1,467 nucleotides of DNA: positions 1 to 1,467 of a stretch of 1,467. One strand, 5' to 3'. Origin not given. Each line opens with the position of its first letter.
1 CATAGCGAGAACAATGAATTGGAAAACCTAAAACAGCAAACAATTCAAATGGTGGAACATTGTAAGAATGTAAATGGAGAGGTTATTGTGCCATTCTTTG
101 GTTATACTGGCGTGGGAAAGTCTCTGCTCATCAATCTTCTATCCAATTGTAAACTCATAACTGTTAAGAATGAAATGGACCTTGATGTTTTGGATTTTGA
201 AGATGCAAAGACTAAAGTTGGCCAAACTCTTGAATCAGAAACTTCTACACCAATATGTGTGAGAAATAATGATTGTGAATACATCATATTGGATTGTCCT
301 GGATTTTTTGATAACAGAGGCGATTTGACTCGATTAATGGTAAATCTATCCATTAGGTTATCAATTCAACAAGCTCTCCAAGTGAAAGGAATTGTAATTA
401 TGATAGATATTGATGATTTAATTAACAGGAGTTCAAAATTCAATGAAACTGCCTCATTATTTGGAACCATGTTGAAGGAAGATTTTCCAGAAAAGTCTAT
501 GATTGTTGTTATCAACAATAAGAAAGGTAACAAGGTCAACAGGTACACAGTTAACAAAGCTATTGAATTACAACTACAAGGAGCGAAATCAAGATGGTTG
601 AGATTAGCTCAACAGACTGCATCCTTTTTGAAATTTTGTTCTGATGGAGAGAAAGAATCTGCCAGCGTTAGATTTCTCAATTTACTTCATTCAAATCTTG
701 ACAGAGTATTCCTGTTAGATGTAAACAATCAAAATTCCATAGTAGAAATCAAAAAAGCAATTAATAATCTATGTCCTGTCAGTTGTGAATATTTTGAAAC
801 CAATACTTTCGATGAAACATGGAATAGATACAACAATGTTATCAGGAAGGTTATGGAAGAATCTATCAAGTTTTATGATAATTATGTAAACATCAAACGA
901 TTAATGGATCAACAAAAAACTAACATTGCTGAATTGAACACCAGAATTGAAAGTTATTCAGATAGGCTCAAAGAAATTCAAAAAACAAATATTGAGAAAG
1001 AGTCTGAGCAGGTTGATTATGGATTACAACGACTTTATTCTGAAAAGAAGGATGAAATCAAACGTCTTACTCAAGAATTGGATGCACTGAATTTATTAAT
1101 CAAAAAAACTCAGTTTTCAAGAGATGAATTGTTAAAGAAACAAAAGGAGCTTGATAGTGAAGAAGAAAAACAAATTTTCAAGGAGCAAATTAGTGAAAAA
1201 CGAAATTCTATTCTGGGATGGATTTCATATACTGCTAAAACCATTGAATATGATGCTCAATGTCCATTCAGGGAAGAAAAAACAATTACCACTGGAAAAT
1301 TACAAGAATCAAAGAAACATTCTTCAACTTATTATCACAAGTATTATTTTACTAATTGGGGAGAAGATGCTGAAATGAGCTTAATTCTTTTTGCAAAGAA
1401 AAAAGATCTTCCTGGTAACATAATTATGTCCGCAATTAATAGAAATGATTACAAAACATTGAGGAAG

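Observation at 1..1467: Entire window is one uninterrupted +1 reading frame that the ORF track misses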

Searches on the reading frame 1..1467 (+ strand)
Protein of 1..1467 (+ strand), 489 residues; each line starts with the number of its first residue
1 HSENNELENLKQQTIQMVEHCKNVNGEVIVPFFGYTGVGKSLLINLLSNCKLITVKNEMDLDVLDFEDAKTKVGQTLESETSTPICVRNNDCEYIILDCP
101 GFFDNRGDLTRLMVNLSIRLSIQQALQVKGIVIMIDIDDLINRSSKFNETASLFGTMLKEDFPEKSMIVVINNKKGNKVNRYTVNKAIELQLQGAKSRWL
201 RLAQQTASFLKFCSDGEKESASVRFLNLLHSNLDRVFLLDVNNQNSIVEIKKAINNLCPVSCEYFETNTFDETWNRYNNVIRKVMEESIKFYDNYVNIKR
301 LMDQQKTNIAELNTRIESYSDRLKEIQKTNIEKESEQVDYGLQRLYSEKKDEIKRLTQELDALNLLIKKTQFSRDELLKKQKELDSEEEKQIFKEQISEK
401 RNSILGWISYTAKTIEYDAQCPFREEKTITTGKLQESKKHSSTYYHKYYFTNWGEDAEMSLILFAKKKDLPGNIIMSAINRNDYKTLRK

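Call 5: search_protein_families(library=pfam, proteins=[window:1-1467:+], max_evalue=1)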
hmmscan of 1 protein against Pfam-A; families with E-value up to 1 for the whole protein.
window:1-1467:+ (489 aa): 5 families
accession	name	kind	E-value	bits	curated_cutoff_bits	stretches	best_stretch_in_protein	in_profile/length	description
PF01926.29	MMR_HSR1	-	4.7e-06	27.1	21.9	1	32-172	4-112/113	50S ribosome-binding GTPase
PF03193.22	RsgA_GTPase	-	0.00047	20.5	30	1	11-54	90-133/174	RsgA GTPase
PF02601.20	Exonuc_VII_L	-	0.014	15.3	35.9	1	279-386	154-261/315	Exonuclease VII, large subunit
PF05873.17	Mt_ATP-synt_D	-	0.23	11.7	27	0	290-386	53-143/154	ATP synthase D chain, mitochondrial (ATP5H)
PF14362.11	DUF4407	-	0.63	9.7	31.3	1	298-395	132-229/297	Domain of unknown function (DUF4407)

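Call 6: search_protein_families(library=ncbifam, proteins=[window:1-1467:+], max_evalue=1)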
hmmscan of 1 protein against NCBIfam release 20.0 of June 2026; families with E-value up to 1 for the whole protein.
window:1-1467:+ (489 aa): 6 families
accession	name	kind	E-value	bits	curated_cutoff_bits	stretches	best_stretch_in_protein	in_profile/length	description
NF009381.0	PRK12740.1-5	subfamily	0.0087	14.5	583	1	32-113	14-95/692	elongation factor G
NF009891.0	PRK13351.1-1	equivalog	0.014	14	597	1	31-108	13-90/681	elongation factor G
NF041035.1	Rad50_Halo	equivalog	0.026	12.9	1000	1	297-391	203-291/883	DNA double-strand break repair ATPase Rad50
TIGR00490.1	aEF-2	equivalog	0.032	12.3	738.45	1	42-120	35-114/720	elongation factor EF-2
TIGR03598.1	GTPase_YsxC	equivalog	0.13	12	124.45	1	27-51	18-42/186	ribosome biogenesis GTP-binding protein YihA/YsxC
NF033930.1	pneumo_PspA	exception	0.53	8.9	850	1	276-404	179-303/659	pneumococcal surface protein A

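Call 7: find_homologous_proteins(query=window:1-1467:+)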
Query window:1-1467:+ (489 aa): 2 proteins with E <= 0.001 among 8000 candidates.
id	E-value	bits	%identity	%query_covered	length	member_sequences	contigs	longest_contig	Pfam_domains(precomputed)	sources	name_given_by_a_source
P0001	4.6e-267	904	100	84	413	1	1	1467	-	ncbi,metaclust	ncbi:predicted protein, partial [Naegleria gruberi]|metaclust:status=active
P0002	4.2e-5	41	27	27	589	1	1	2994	-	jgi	jgi:GTP-binding protein EngB required for normal cell division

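Call 8: search_solved_structures(query=window:1-1467:+, max_evalue=1)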
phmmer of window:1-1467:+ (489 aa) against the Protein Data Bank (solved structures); distinct sequences matched with E-value up to 1: 4.
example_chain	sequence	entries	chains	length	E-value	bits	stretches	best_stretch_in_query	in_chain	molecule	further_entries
4jw1_A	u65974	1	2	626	0.038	16.1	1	211-318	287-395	Effector protein B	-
3lbx_B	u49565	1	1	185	0.4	12.7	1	296-378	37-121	Spectrin beta chain, erythrocyte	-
6u45_A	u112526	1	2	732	0.52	12.4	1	39-115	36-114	Elongation factor 2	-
6u43_A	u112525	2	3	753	0.54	12.3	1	39-115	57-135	Elongation factor 2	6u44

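Call 10: find_encoding_contigs(protein=P0001, flank=10000)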
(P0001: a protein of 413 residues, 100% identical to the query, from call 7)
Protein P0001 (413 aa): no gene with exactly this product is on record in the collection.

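Call 12: list_cluster_members(proteins=[P0001, P0002])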
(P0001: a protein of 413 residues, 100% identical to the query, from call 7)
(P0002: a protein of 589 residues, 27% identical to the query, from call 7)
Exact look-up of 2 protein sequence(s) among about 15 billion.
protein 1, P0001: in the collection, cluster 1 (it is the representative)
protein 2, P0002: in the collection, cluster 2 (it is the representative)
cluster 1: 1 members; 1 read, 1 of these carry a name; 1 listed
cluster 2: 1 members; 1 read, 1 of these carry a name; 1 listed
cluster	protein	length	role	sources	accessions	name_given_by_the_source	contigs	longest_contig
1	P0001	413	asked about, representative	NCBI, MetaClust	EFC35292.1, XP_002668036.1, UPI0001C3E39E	predicted protein, partial [Naegleria gruberi] | status=active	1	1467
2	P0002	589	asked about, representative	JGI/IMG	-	GTP-binding protein EngB required for normal cell division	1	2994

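Call 13: find_encoding_contigs(protein=P0002, flank=10000)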
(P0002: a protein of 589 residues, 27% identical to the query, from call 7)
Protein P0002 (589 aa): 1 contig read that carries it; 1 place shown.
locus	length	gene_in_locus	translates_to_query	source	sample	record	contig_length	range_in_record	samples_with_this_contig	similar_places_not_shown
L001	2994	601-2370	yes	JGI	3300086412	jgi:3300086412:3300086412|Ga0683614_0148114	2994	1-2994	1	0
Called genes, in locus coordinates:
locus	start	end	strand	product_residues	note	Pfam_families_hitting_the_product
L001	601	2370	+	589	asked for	-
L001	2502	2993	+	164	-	?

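Call 19: search_protein_representatives(protein=window:1-1467:+)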
Query: 489 residues. Proteins with E-value up to 0.001 (for the whole library): 546; up to 1e-10: 54; up to 1e-30: 3. The best 150 are listed.
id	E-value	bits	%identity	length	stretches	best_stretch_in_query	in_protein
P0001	1.5e-267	904.1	100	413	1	59-471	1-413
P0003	2.2e-69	250.9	36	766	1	4-473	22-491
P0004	3.3e-51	191.0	31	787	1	6-474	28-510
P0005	2.9e-29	118.7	28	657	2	11-154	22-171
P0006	1.1e-27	113.5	25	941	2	20-365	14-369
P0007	8.9e-24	100.6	26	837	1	22-476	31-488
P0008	2.1e-23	99.4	27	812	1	20-472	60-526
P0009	9.5e-22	93.9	27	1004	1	19-398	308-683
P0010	3.5e-21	92.1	25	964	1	16-395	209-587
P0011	4.1e-21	91.9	27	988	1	23-471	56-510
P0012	2.6e-20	89.2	25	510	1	20-406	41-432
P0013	4.1e-20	88.5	24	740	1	12-486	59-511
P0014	2.4e-19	86.0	27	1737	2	21-357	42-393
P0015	4.9e-19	85.0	24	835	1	20-425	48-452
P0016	1.0e-18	84.0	25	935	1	15-388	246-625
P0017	2.5e-18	82.7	25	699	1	26-473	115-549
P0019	8.2e-18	81.0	27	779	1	16-476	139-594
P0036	3.3e-13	65.8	25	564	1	62-472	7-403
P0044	1.4e-11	60.5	37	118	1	111-223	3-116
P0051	5.2e-11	58.6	36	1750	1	23-163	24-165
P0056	1.2e-10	57.3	37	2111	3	27-119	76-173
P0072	9.5e-10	54.4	36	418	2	21-145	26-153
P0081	3.0e-09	52.7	38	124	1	30-144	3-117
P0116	2.7e-08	49.6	36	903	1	20-142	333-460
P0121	4.3e-08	48.9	38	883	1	29-148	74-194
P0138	9.3e-08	47.8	38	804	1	30-142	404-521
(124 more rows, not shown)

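Call 21: search_protein_families(library=pfam, proteins=[P0003, P0004, P0005, P0006, P0007, P0008, P0009, P0011, P0014, P0002], max_evalue=0.01)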
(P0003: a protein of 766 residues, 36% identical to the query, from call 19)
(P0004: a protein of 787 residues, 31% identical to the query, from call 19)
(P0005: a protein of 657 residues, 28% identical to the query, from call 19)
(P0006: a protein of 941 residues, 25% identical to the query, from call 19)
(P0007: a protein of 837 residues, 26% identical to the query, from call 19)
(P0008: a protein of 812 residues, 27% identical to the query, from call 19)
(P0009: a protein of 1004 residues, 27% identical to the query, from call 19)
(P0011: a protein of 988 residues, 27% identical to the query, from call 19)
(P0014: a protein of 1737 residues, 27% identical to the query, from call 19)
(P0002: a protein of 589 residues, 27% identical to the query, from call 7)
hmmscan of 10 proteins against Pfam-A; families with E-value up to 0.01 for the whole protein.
P0003 (766 aa): 4 families
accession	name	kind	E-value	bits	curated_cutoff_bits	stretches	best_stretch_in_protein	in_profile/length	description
PF04564.21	U-box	-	1.4e-12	48.1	21.4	1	639-710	3-72/73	U-box domain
PF11789.14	zf-Nse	-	1.8e-07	31.3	27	1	640-685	11-56/57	Zinc-finger of the MIZ type in Nse subunit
PF13445.12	zf-RING_UBOX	-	0.00092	19.6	25.2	1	643-681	1-39/39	RING-type zinc-finger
PF01926.29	MMR_HSR1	-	0.0011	19.5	21.9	1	48-159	2-91/113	50S ribosome-binding GTPase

P0004 (787 aa): 10 families
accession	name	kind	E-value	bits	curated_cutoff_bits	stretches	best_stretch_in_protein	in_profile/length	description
PF04564.21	U-box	-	1.5e-13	51.1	21.4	1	660-729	3-70/73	U-box domain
PF01926.29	MMR_HSR1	-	1.8e-05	25.3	21.9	1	52-173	2-100/113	50S ribosome-binding GTPase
PF11789.14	zf-Nse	-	3.2e-05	24.1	27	1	662-704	12-56/57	Zinc-finger of the MIZ type in Nse subunit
PF13245.12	AAA_19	-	0.0013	19.4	25.1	1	41-139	3-72/134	AAA domain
PF00804.31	Syntaxin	-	0.0021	18.3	26.7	1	522-608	6-85/157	Syntaxin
PF13191.12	AAA_16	-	0.0032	18.4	32.6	0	47-114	22-85/167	AAA ATPase domain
PF07544.18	Med9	-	0.0032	17.9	26.9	1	742-777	42-77/80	RNA polymerase II transcription mediator complex subunit 9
PF13401.12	AAA_22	-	0.0038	18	27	0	47-142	3-61/130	AAA domain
PF24319.2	DUF7491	-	0.0073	17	30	1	526-584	29-87/90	Coiled-coil region of unknown function (DUF7491)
PF12861.13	zf-ANAPC11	-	0.0077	16.7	25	0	674-710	26-63/65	Anaphase-promoting complex subunit 11 RING-H2 finger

P0005 (657 aa): 7 families
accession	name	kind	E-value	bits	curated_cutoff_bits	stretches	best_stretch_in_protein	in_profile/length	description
PF01580.24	FtsK_SpoIIIE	-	2e-05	24.6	24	1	8-59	10-60/221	FtsK/SpoIIIE family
PF01926.29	MMR_HSR1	-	0.00014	22.3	21.9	1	41-157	2-86/113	50S ribosome-binding GTPase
PF00005.33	ABC_tran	-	0.00048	21.2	25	1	34-100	7-74/137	ABC transporter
PF20720.3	nSTAND3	-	0.0005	20.2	27.2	0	28-59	6-38/155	Novel STAND NTPase 3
PF13555.12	AAA_29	-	0.0035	17.5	27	1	30-55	15-39/61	P-loop containing region of AAA domain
PF03193.22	RsgA_GTPase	-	0.0057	16.9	30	0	21-61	89-129/174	RsgA GTPase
PF13191.12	AAA_16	-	0.0085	17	32.6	0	25-59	12-45/167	AAA ATPase domain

P0006 (941 aa): 19 families
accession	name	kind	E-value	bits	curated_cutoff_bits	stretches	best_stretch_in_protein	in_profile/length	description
PF01926.29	MMR_HSR1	-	1.7e-09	38.3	21.9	1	26-169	2-112/113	50S ribosome-binding GTPase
PF03193.22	RsgA_GTPase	-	1.4e-07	32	30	0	617-650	95-128/174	RsgA GTPase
PF13401.12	AAA_22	-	4.1e-07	30.8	27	0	22-59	4-33/130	AAA domain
PF13555.12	AAA_29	-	5.1e-07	29.8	27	0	628-645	23-39/61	P-loop containing region of AAA domain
PF13191.12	AAA_16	-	1.5e-06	29.3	32.6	0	617-655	14-51/167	AAA ATPase domain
PF20720.3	nSTAND3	-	1.5e-05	25.1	27.2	0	21-51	15-45/155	Novel STAND NTPase 3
PF16575.11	CLP1_P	-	4.7e-05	23.7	26.6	0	30-54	1-25/188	mRNA cleavage and polyadenylation factor CLP1 P-loop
PF12846.13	AAA_10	-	0.00033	20.2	27.5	0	14-62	10-59/362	AAA-like domain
PF25199.1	nSTAND_NTPase5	-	0.00081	19.7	34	0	9-40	27-58/145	Novel STAND NTPase 5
PF05673.19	DUF815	-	0.00099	18.8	23.8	0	612-651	38-76/249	Protein of unknown function (DUF815)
PF12775.13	AAA_7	-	0.0016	18.5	25.8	0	21-45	31-55/181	P-loop containing dynein motor region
PF00448.28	SRP54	-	0.0017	18.5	22.7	0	25-50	3-28/196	SRP54-type protein, GTPase domain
PF13604.12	AAA_30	-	0.002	18.3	27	0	12-43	7-38/191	AAA domain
PF00005.33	ABC_tran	-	0.0025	18.9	25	0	22-45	10-33/137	ABC transporter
PF00910.28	RNA_helicase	-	0.0029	18.5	21.5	0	633-658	3-28/105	RNA helicase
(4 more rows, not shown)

P0007 (837 aa): 9 families
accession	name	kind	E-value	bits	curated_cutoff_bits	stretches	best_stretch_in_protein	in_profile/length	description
PF04564.21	U-box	-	4.2e-14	52.9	21.4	1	630-695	4-68/73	U-box domain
PF11789.14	zf-Nse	-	9.6e-08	32.2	27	1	625-672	6-56/57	Zinc-finger of the MIZ type in Nse subunit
PF13445.12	zf-RING_UBOX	-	1.3e-05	25.5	25.2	1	633-670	1-39/39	RING-type zinc-finger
PF01926.29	MMR_HSR1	-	3.2e-05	24.4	21.9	1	39-155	2-86/113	50S ribosome-binding GTPase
PF00097.31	zf-C3HC4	-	0.0003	21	21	1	633-672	1-40/40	Zinc finger, C3HC4 type (RING finger)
PF04548.22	AIG1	-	0.00074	19.3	27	1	39-164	3-110/212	AIG1 family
PF13920.12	zf-C3HC4_3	-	0.0034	17.6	27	1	631-677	3-47/49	Zinc finger, C3HC4 type (RING finger)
PF00005.33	ABC_tran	-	0.0037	18.3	25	0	34-62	9-37/137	ABC transporter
PF13923.12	zf-C3HC4_2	-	0.0049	17.1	27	1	632-672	1-40/40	Zinc finger, C3HC4 type (RING finger)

P0008 (812 aa): 13 families
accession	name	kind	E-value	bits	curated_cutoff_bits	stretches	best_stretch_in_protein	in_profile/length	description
PF04564.21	U-box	-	4.4e-12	46.4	21.4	1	667-738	1-71/73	U-box domain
PF01926.29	MMR_HSR1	-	1.4e-06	28.8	21.9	1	70-206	2-106/113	50S ribosome-binding GTPase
PF11789.14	zf-Nse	-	1.5e-06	28.4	27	1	672-712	13-56/57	Zinc-finger of the MIZ type in Nse subunit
PF12678.13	zf-rbx1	-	0.00073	20.2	31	1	683-713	27-55/55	RING-H2 zinc finger domain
PF00350.29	Dynamin_N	-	0.00082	19.9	27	0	70-92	1-23/168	Dynamin family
PF13639.12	zf-RING_2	-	0.0012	19.5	27.3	1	678-713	10-44/44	Ring finger domain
PF13445.12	zf-RING_UBOX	-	0.0015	18.9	25.2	1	679-710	7-39/39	RING-type zinc-finger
PF13923.12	zf-C3HC4_2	-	0.0029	17.8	27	1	673-712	2-40/40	Zinc finger, C3HC4 type (RING finger)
PF12861.13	zf-ANAPC11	-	0.003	18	25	1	684-717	28-62/65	Anaphase-promoting complex subunit 11 RING-H2 finger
PF03193.22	RsgA_GTPase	-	0.0032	17.7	30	1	56-98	95-136/174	RsgA GTPase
PF15227.12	zf-C3HC4_4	-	0.0043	17.6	30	1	680-712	8-42/42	zinc finger of C3HC4-type, RING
PF00097.31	zf-C3HC4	-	0.0057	16.9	21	0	680-712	8-40/40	Zinc finger, C3HC4 type (RING finger)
PF17188.9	MucB_RseB_C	-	0.0078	16.8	30.1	0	499-553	29-82/97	MucB/RseB C-terminal domain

P0009 (1004 aa): 16 families
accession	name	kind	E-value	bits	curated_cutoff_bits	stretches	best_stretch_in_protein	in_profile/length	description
PF04564.21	U-box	-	2e-10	41.1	21.4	1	928-996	3-72/73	U-box domain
PF13923.12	zf-C3HC4_2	-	1e-06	28.8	27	1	932-969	2-40/40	Zinc finger, C3HC4 type (RING finger)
PF01926.29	MMR_HSR1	-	1.3e-06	28.9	21.9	1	319-453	2-102/113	50S ribosome-binding GTPase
PF12678.13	zf-rbx1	-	2.4e-06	28.1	31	1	931-970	16-55/55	RING-H2 zinc finger domain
PF13639.12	zf-RING_2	-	9.1e-05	23.1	27.3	1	931-970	5-44/44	Ring finger domain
PF13401.12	AAA_22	-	0.00025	21.8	27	1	315-431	4-94/130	AAA domain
PF11155.13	DUF2935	-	0.00053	20.9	24.4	0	633-816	30-99/121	Domain of unknown function (DUF2935)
PF00097.31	zf-C3HC4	-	0.0012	19.1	21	1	932-969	1-40/40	Zinc finger, C3HC4 type (RING finger)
PF13445.12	zf-RING_UBOX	-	0.0021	18.5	25.2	1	936-967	5-39/39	RING-type zinc-finger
PF00005.33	ABC_tran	-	0.0023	19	25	1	315-360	10-51/137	ABC transporter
PF12918.12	TcdB_N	-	0.0028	18.3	27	0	609-645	6-42/66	TcdB toxin N-terminal helical domain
PF20720.3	nSTAND3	-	0.0046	17.1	27.2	0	310-343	11-44/155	Novel STAND NTPase 3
PF24883.2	NPHP3_N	-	0.0048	17.5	24.8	0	312-431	18-134/164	Nephrocystin 3, N-terminal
PF03193.22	RsgA_GTPase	-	0.0061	16.8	30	1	306-340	96-130/174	RsgA GTPase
PF13555.12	AAA_29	-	0.0063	16.7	27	0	315-333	21-39/61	P-loop containing region of AAA domain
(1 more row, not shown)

P0011 (988 aa): 6 families
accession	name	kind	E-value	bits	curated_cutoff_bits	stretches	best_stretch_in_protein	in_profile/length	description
PF02338.25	OTU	-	6e-14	53.1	23.3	1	844-954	1-122/128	OTU-like cysteine protease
PF04564.21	U-box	-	9.9e-09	35.7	21.4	1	652-724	2-71/73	U-box domain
PF11789.14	zf-Nse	-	0.00015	22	27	1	654-698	11-56/57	Zinc-finger of the MIZ type in Nse subunit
PF13445.12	zf-RING_UBOX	-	0.00017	21.9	25.2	1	663-696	7-39/39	RING-type zinc-finger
PF03193.22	RsgA_GTPase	-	0.00025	21.3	30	1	44-84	90-130/174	RsgA GTPase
PF01926.29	MMR_HSR1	-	0.00085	19.9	21.9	1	65-207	4-113/113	50S ribosome-binding GTPase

P0014 (1737 aa): 7 families
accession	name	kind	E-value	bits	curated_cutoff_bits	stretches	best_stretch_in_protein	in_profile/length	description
PF12796.13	Ank_2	-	9.7e-29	100.2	27.3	5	1115-1214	3-86/90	Ankyrin repeats (3 copies)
PF13606.12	Ank_3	-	2e-21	73.9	22.3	0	1108-1133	1-25/30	Ankyrin repeat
PF13637.12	Ank_4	-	1.6e-19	69.9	22.7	2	902-949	1-48/50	Ankyrin repeats (many copies)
PF00023.36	Ank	-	5.8e-17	61.3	21.1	0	1186-1213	1-27/33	Ankyrin repeat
PF13857.12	Ank_5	-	4e-11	43.5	27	0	1181-1207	10-36/56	Ankyrin repeats (many copies)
PF01926.29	MMR_HSR1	-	0.00055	20.5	21.9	1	51-169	2-86/113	50S ribosome-binding GTPase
PF03193.22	RsgA_GTPase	-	0.0027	18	30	1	26-74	84-132/174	RsgA GTPase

P0002 (589 aa): 3 families
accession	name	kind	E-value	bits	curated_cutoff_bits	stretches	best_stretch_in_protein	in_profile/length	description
PF01926.29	MMR_HSR1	-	0.00012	22.6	21.9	0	38-59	2-23/113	50S ribosome-binding GTPase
PF03193.22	RsgA_GTPase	-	0.00074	19.8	30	1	34-57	105-128/174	RsgA GTPase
PF13401.12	AAA_22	-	0.0053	17.5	27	0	34-143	4-91/130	AAA domain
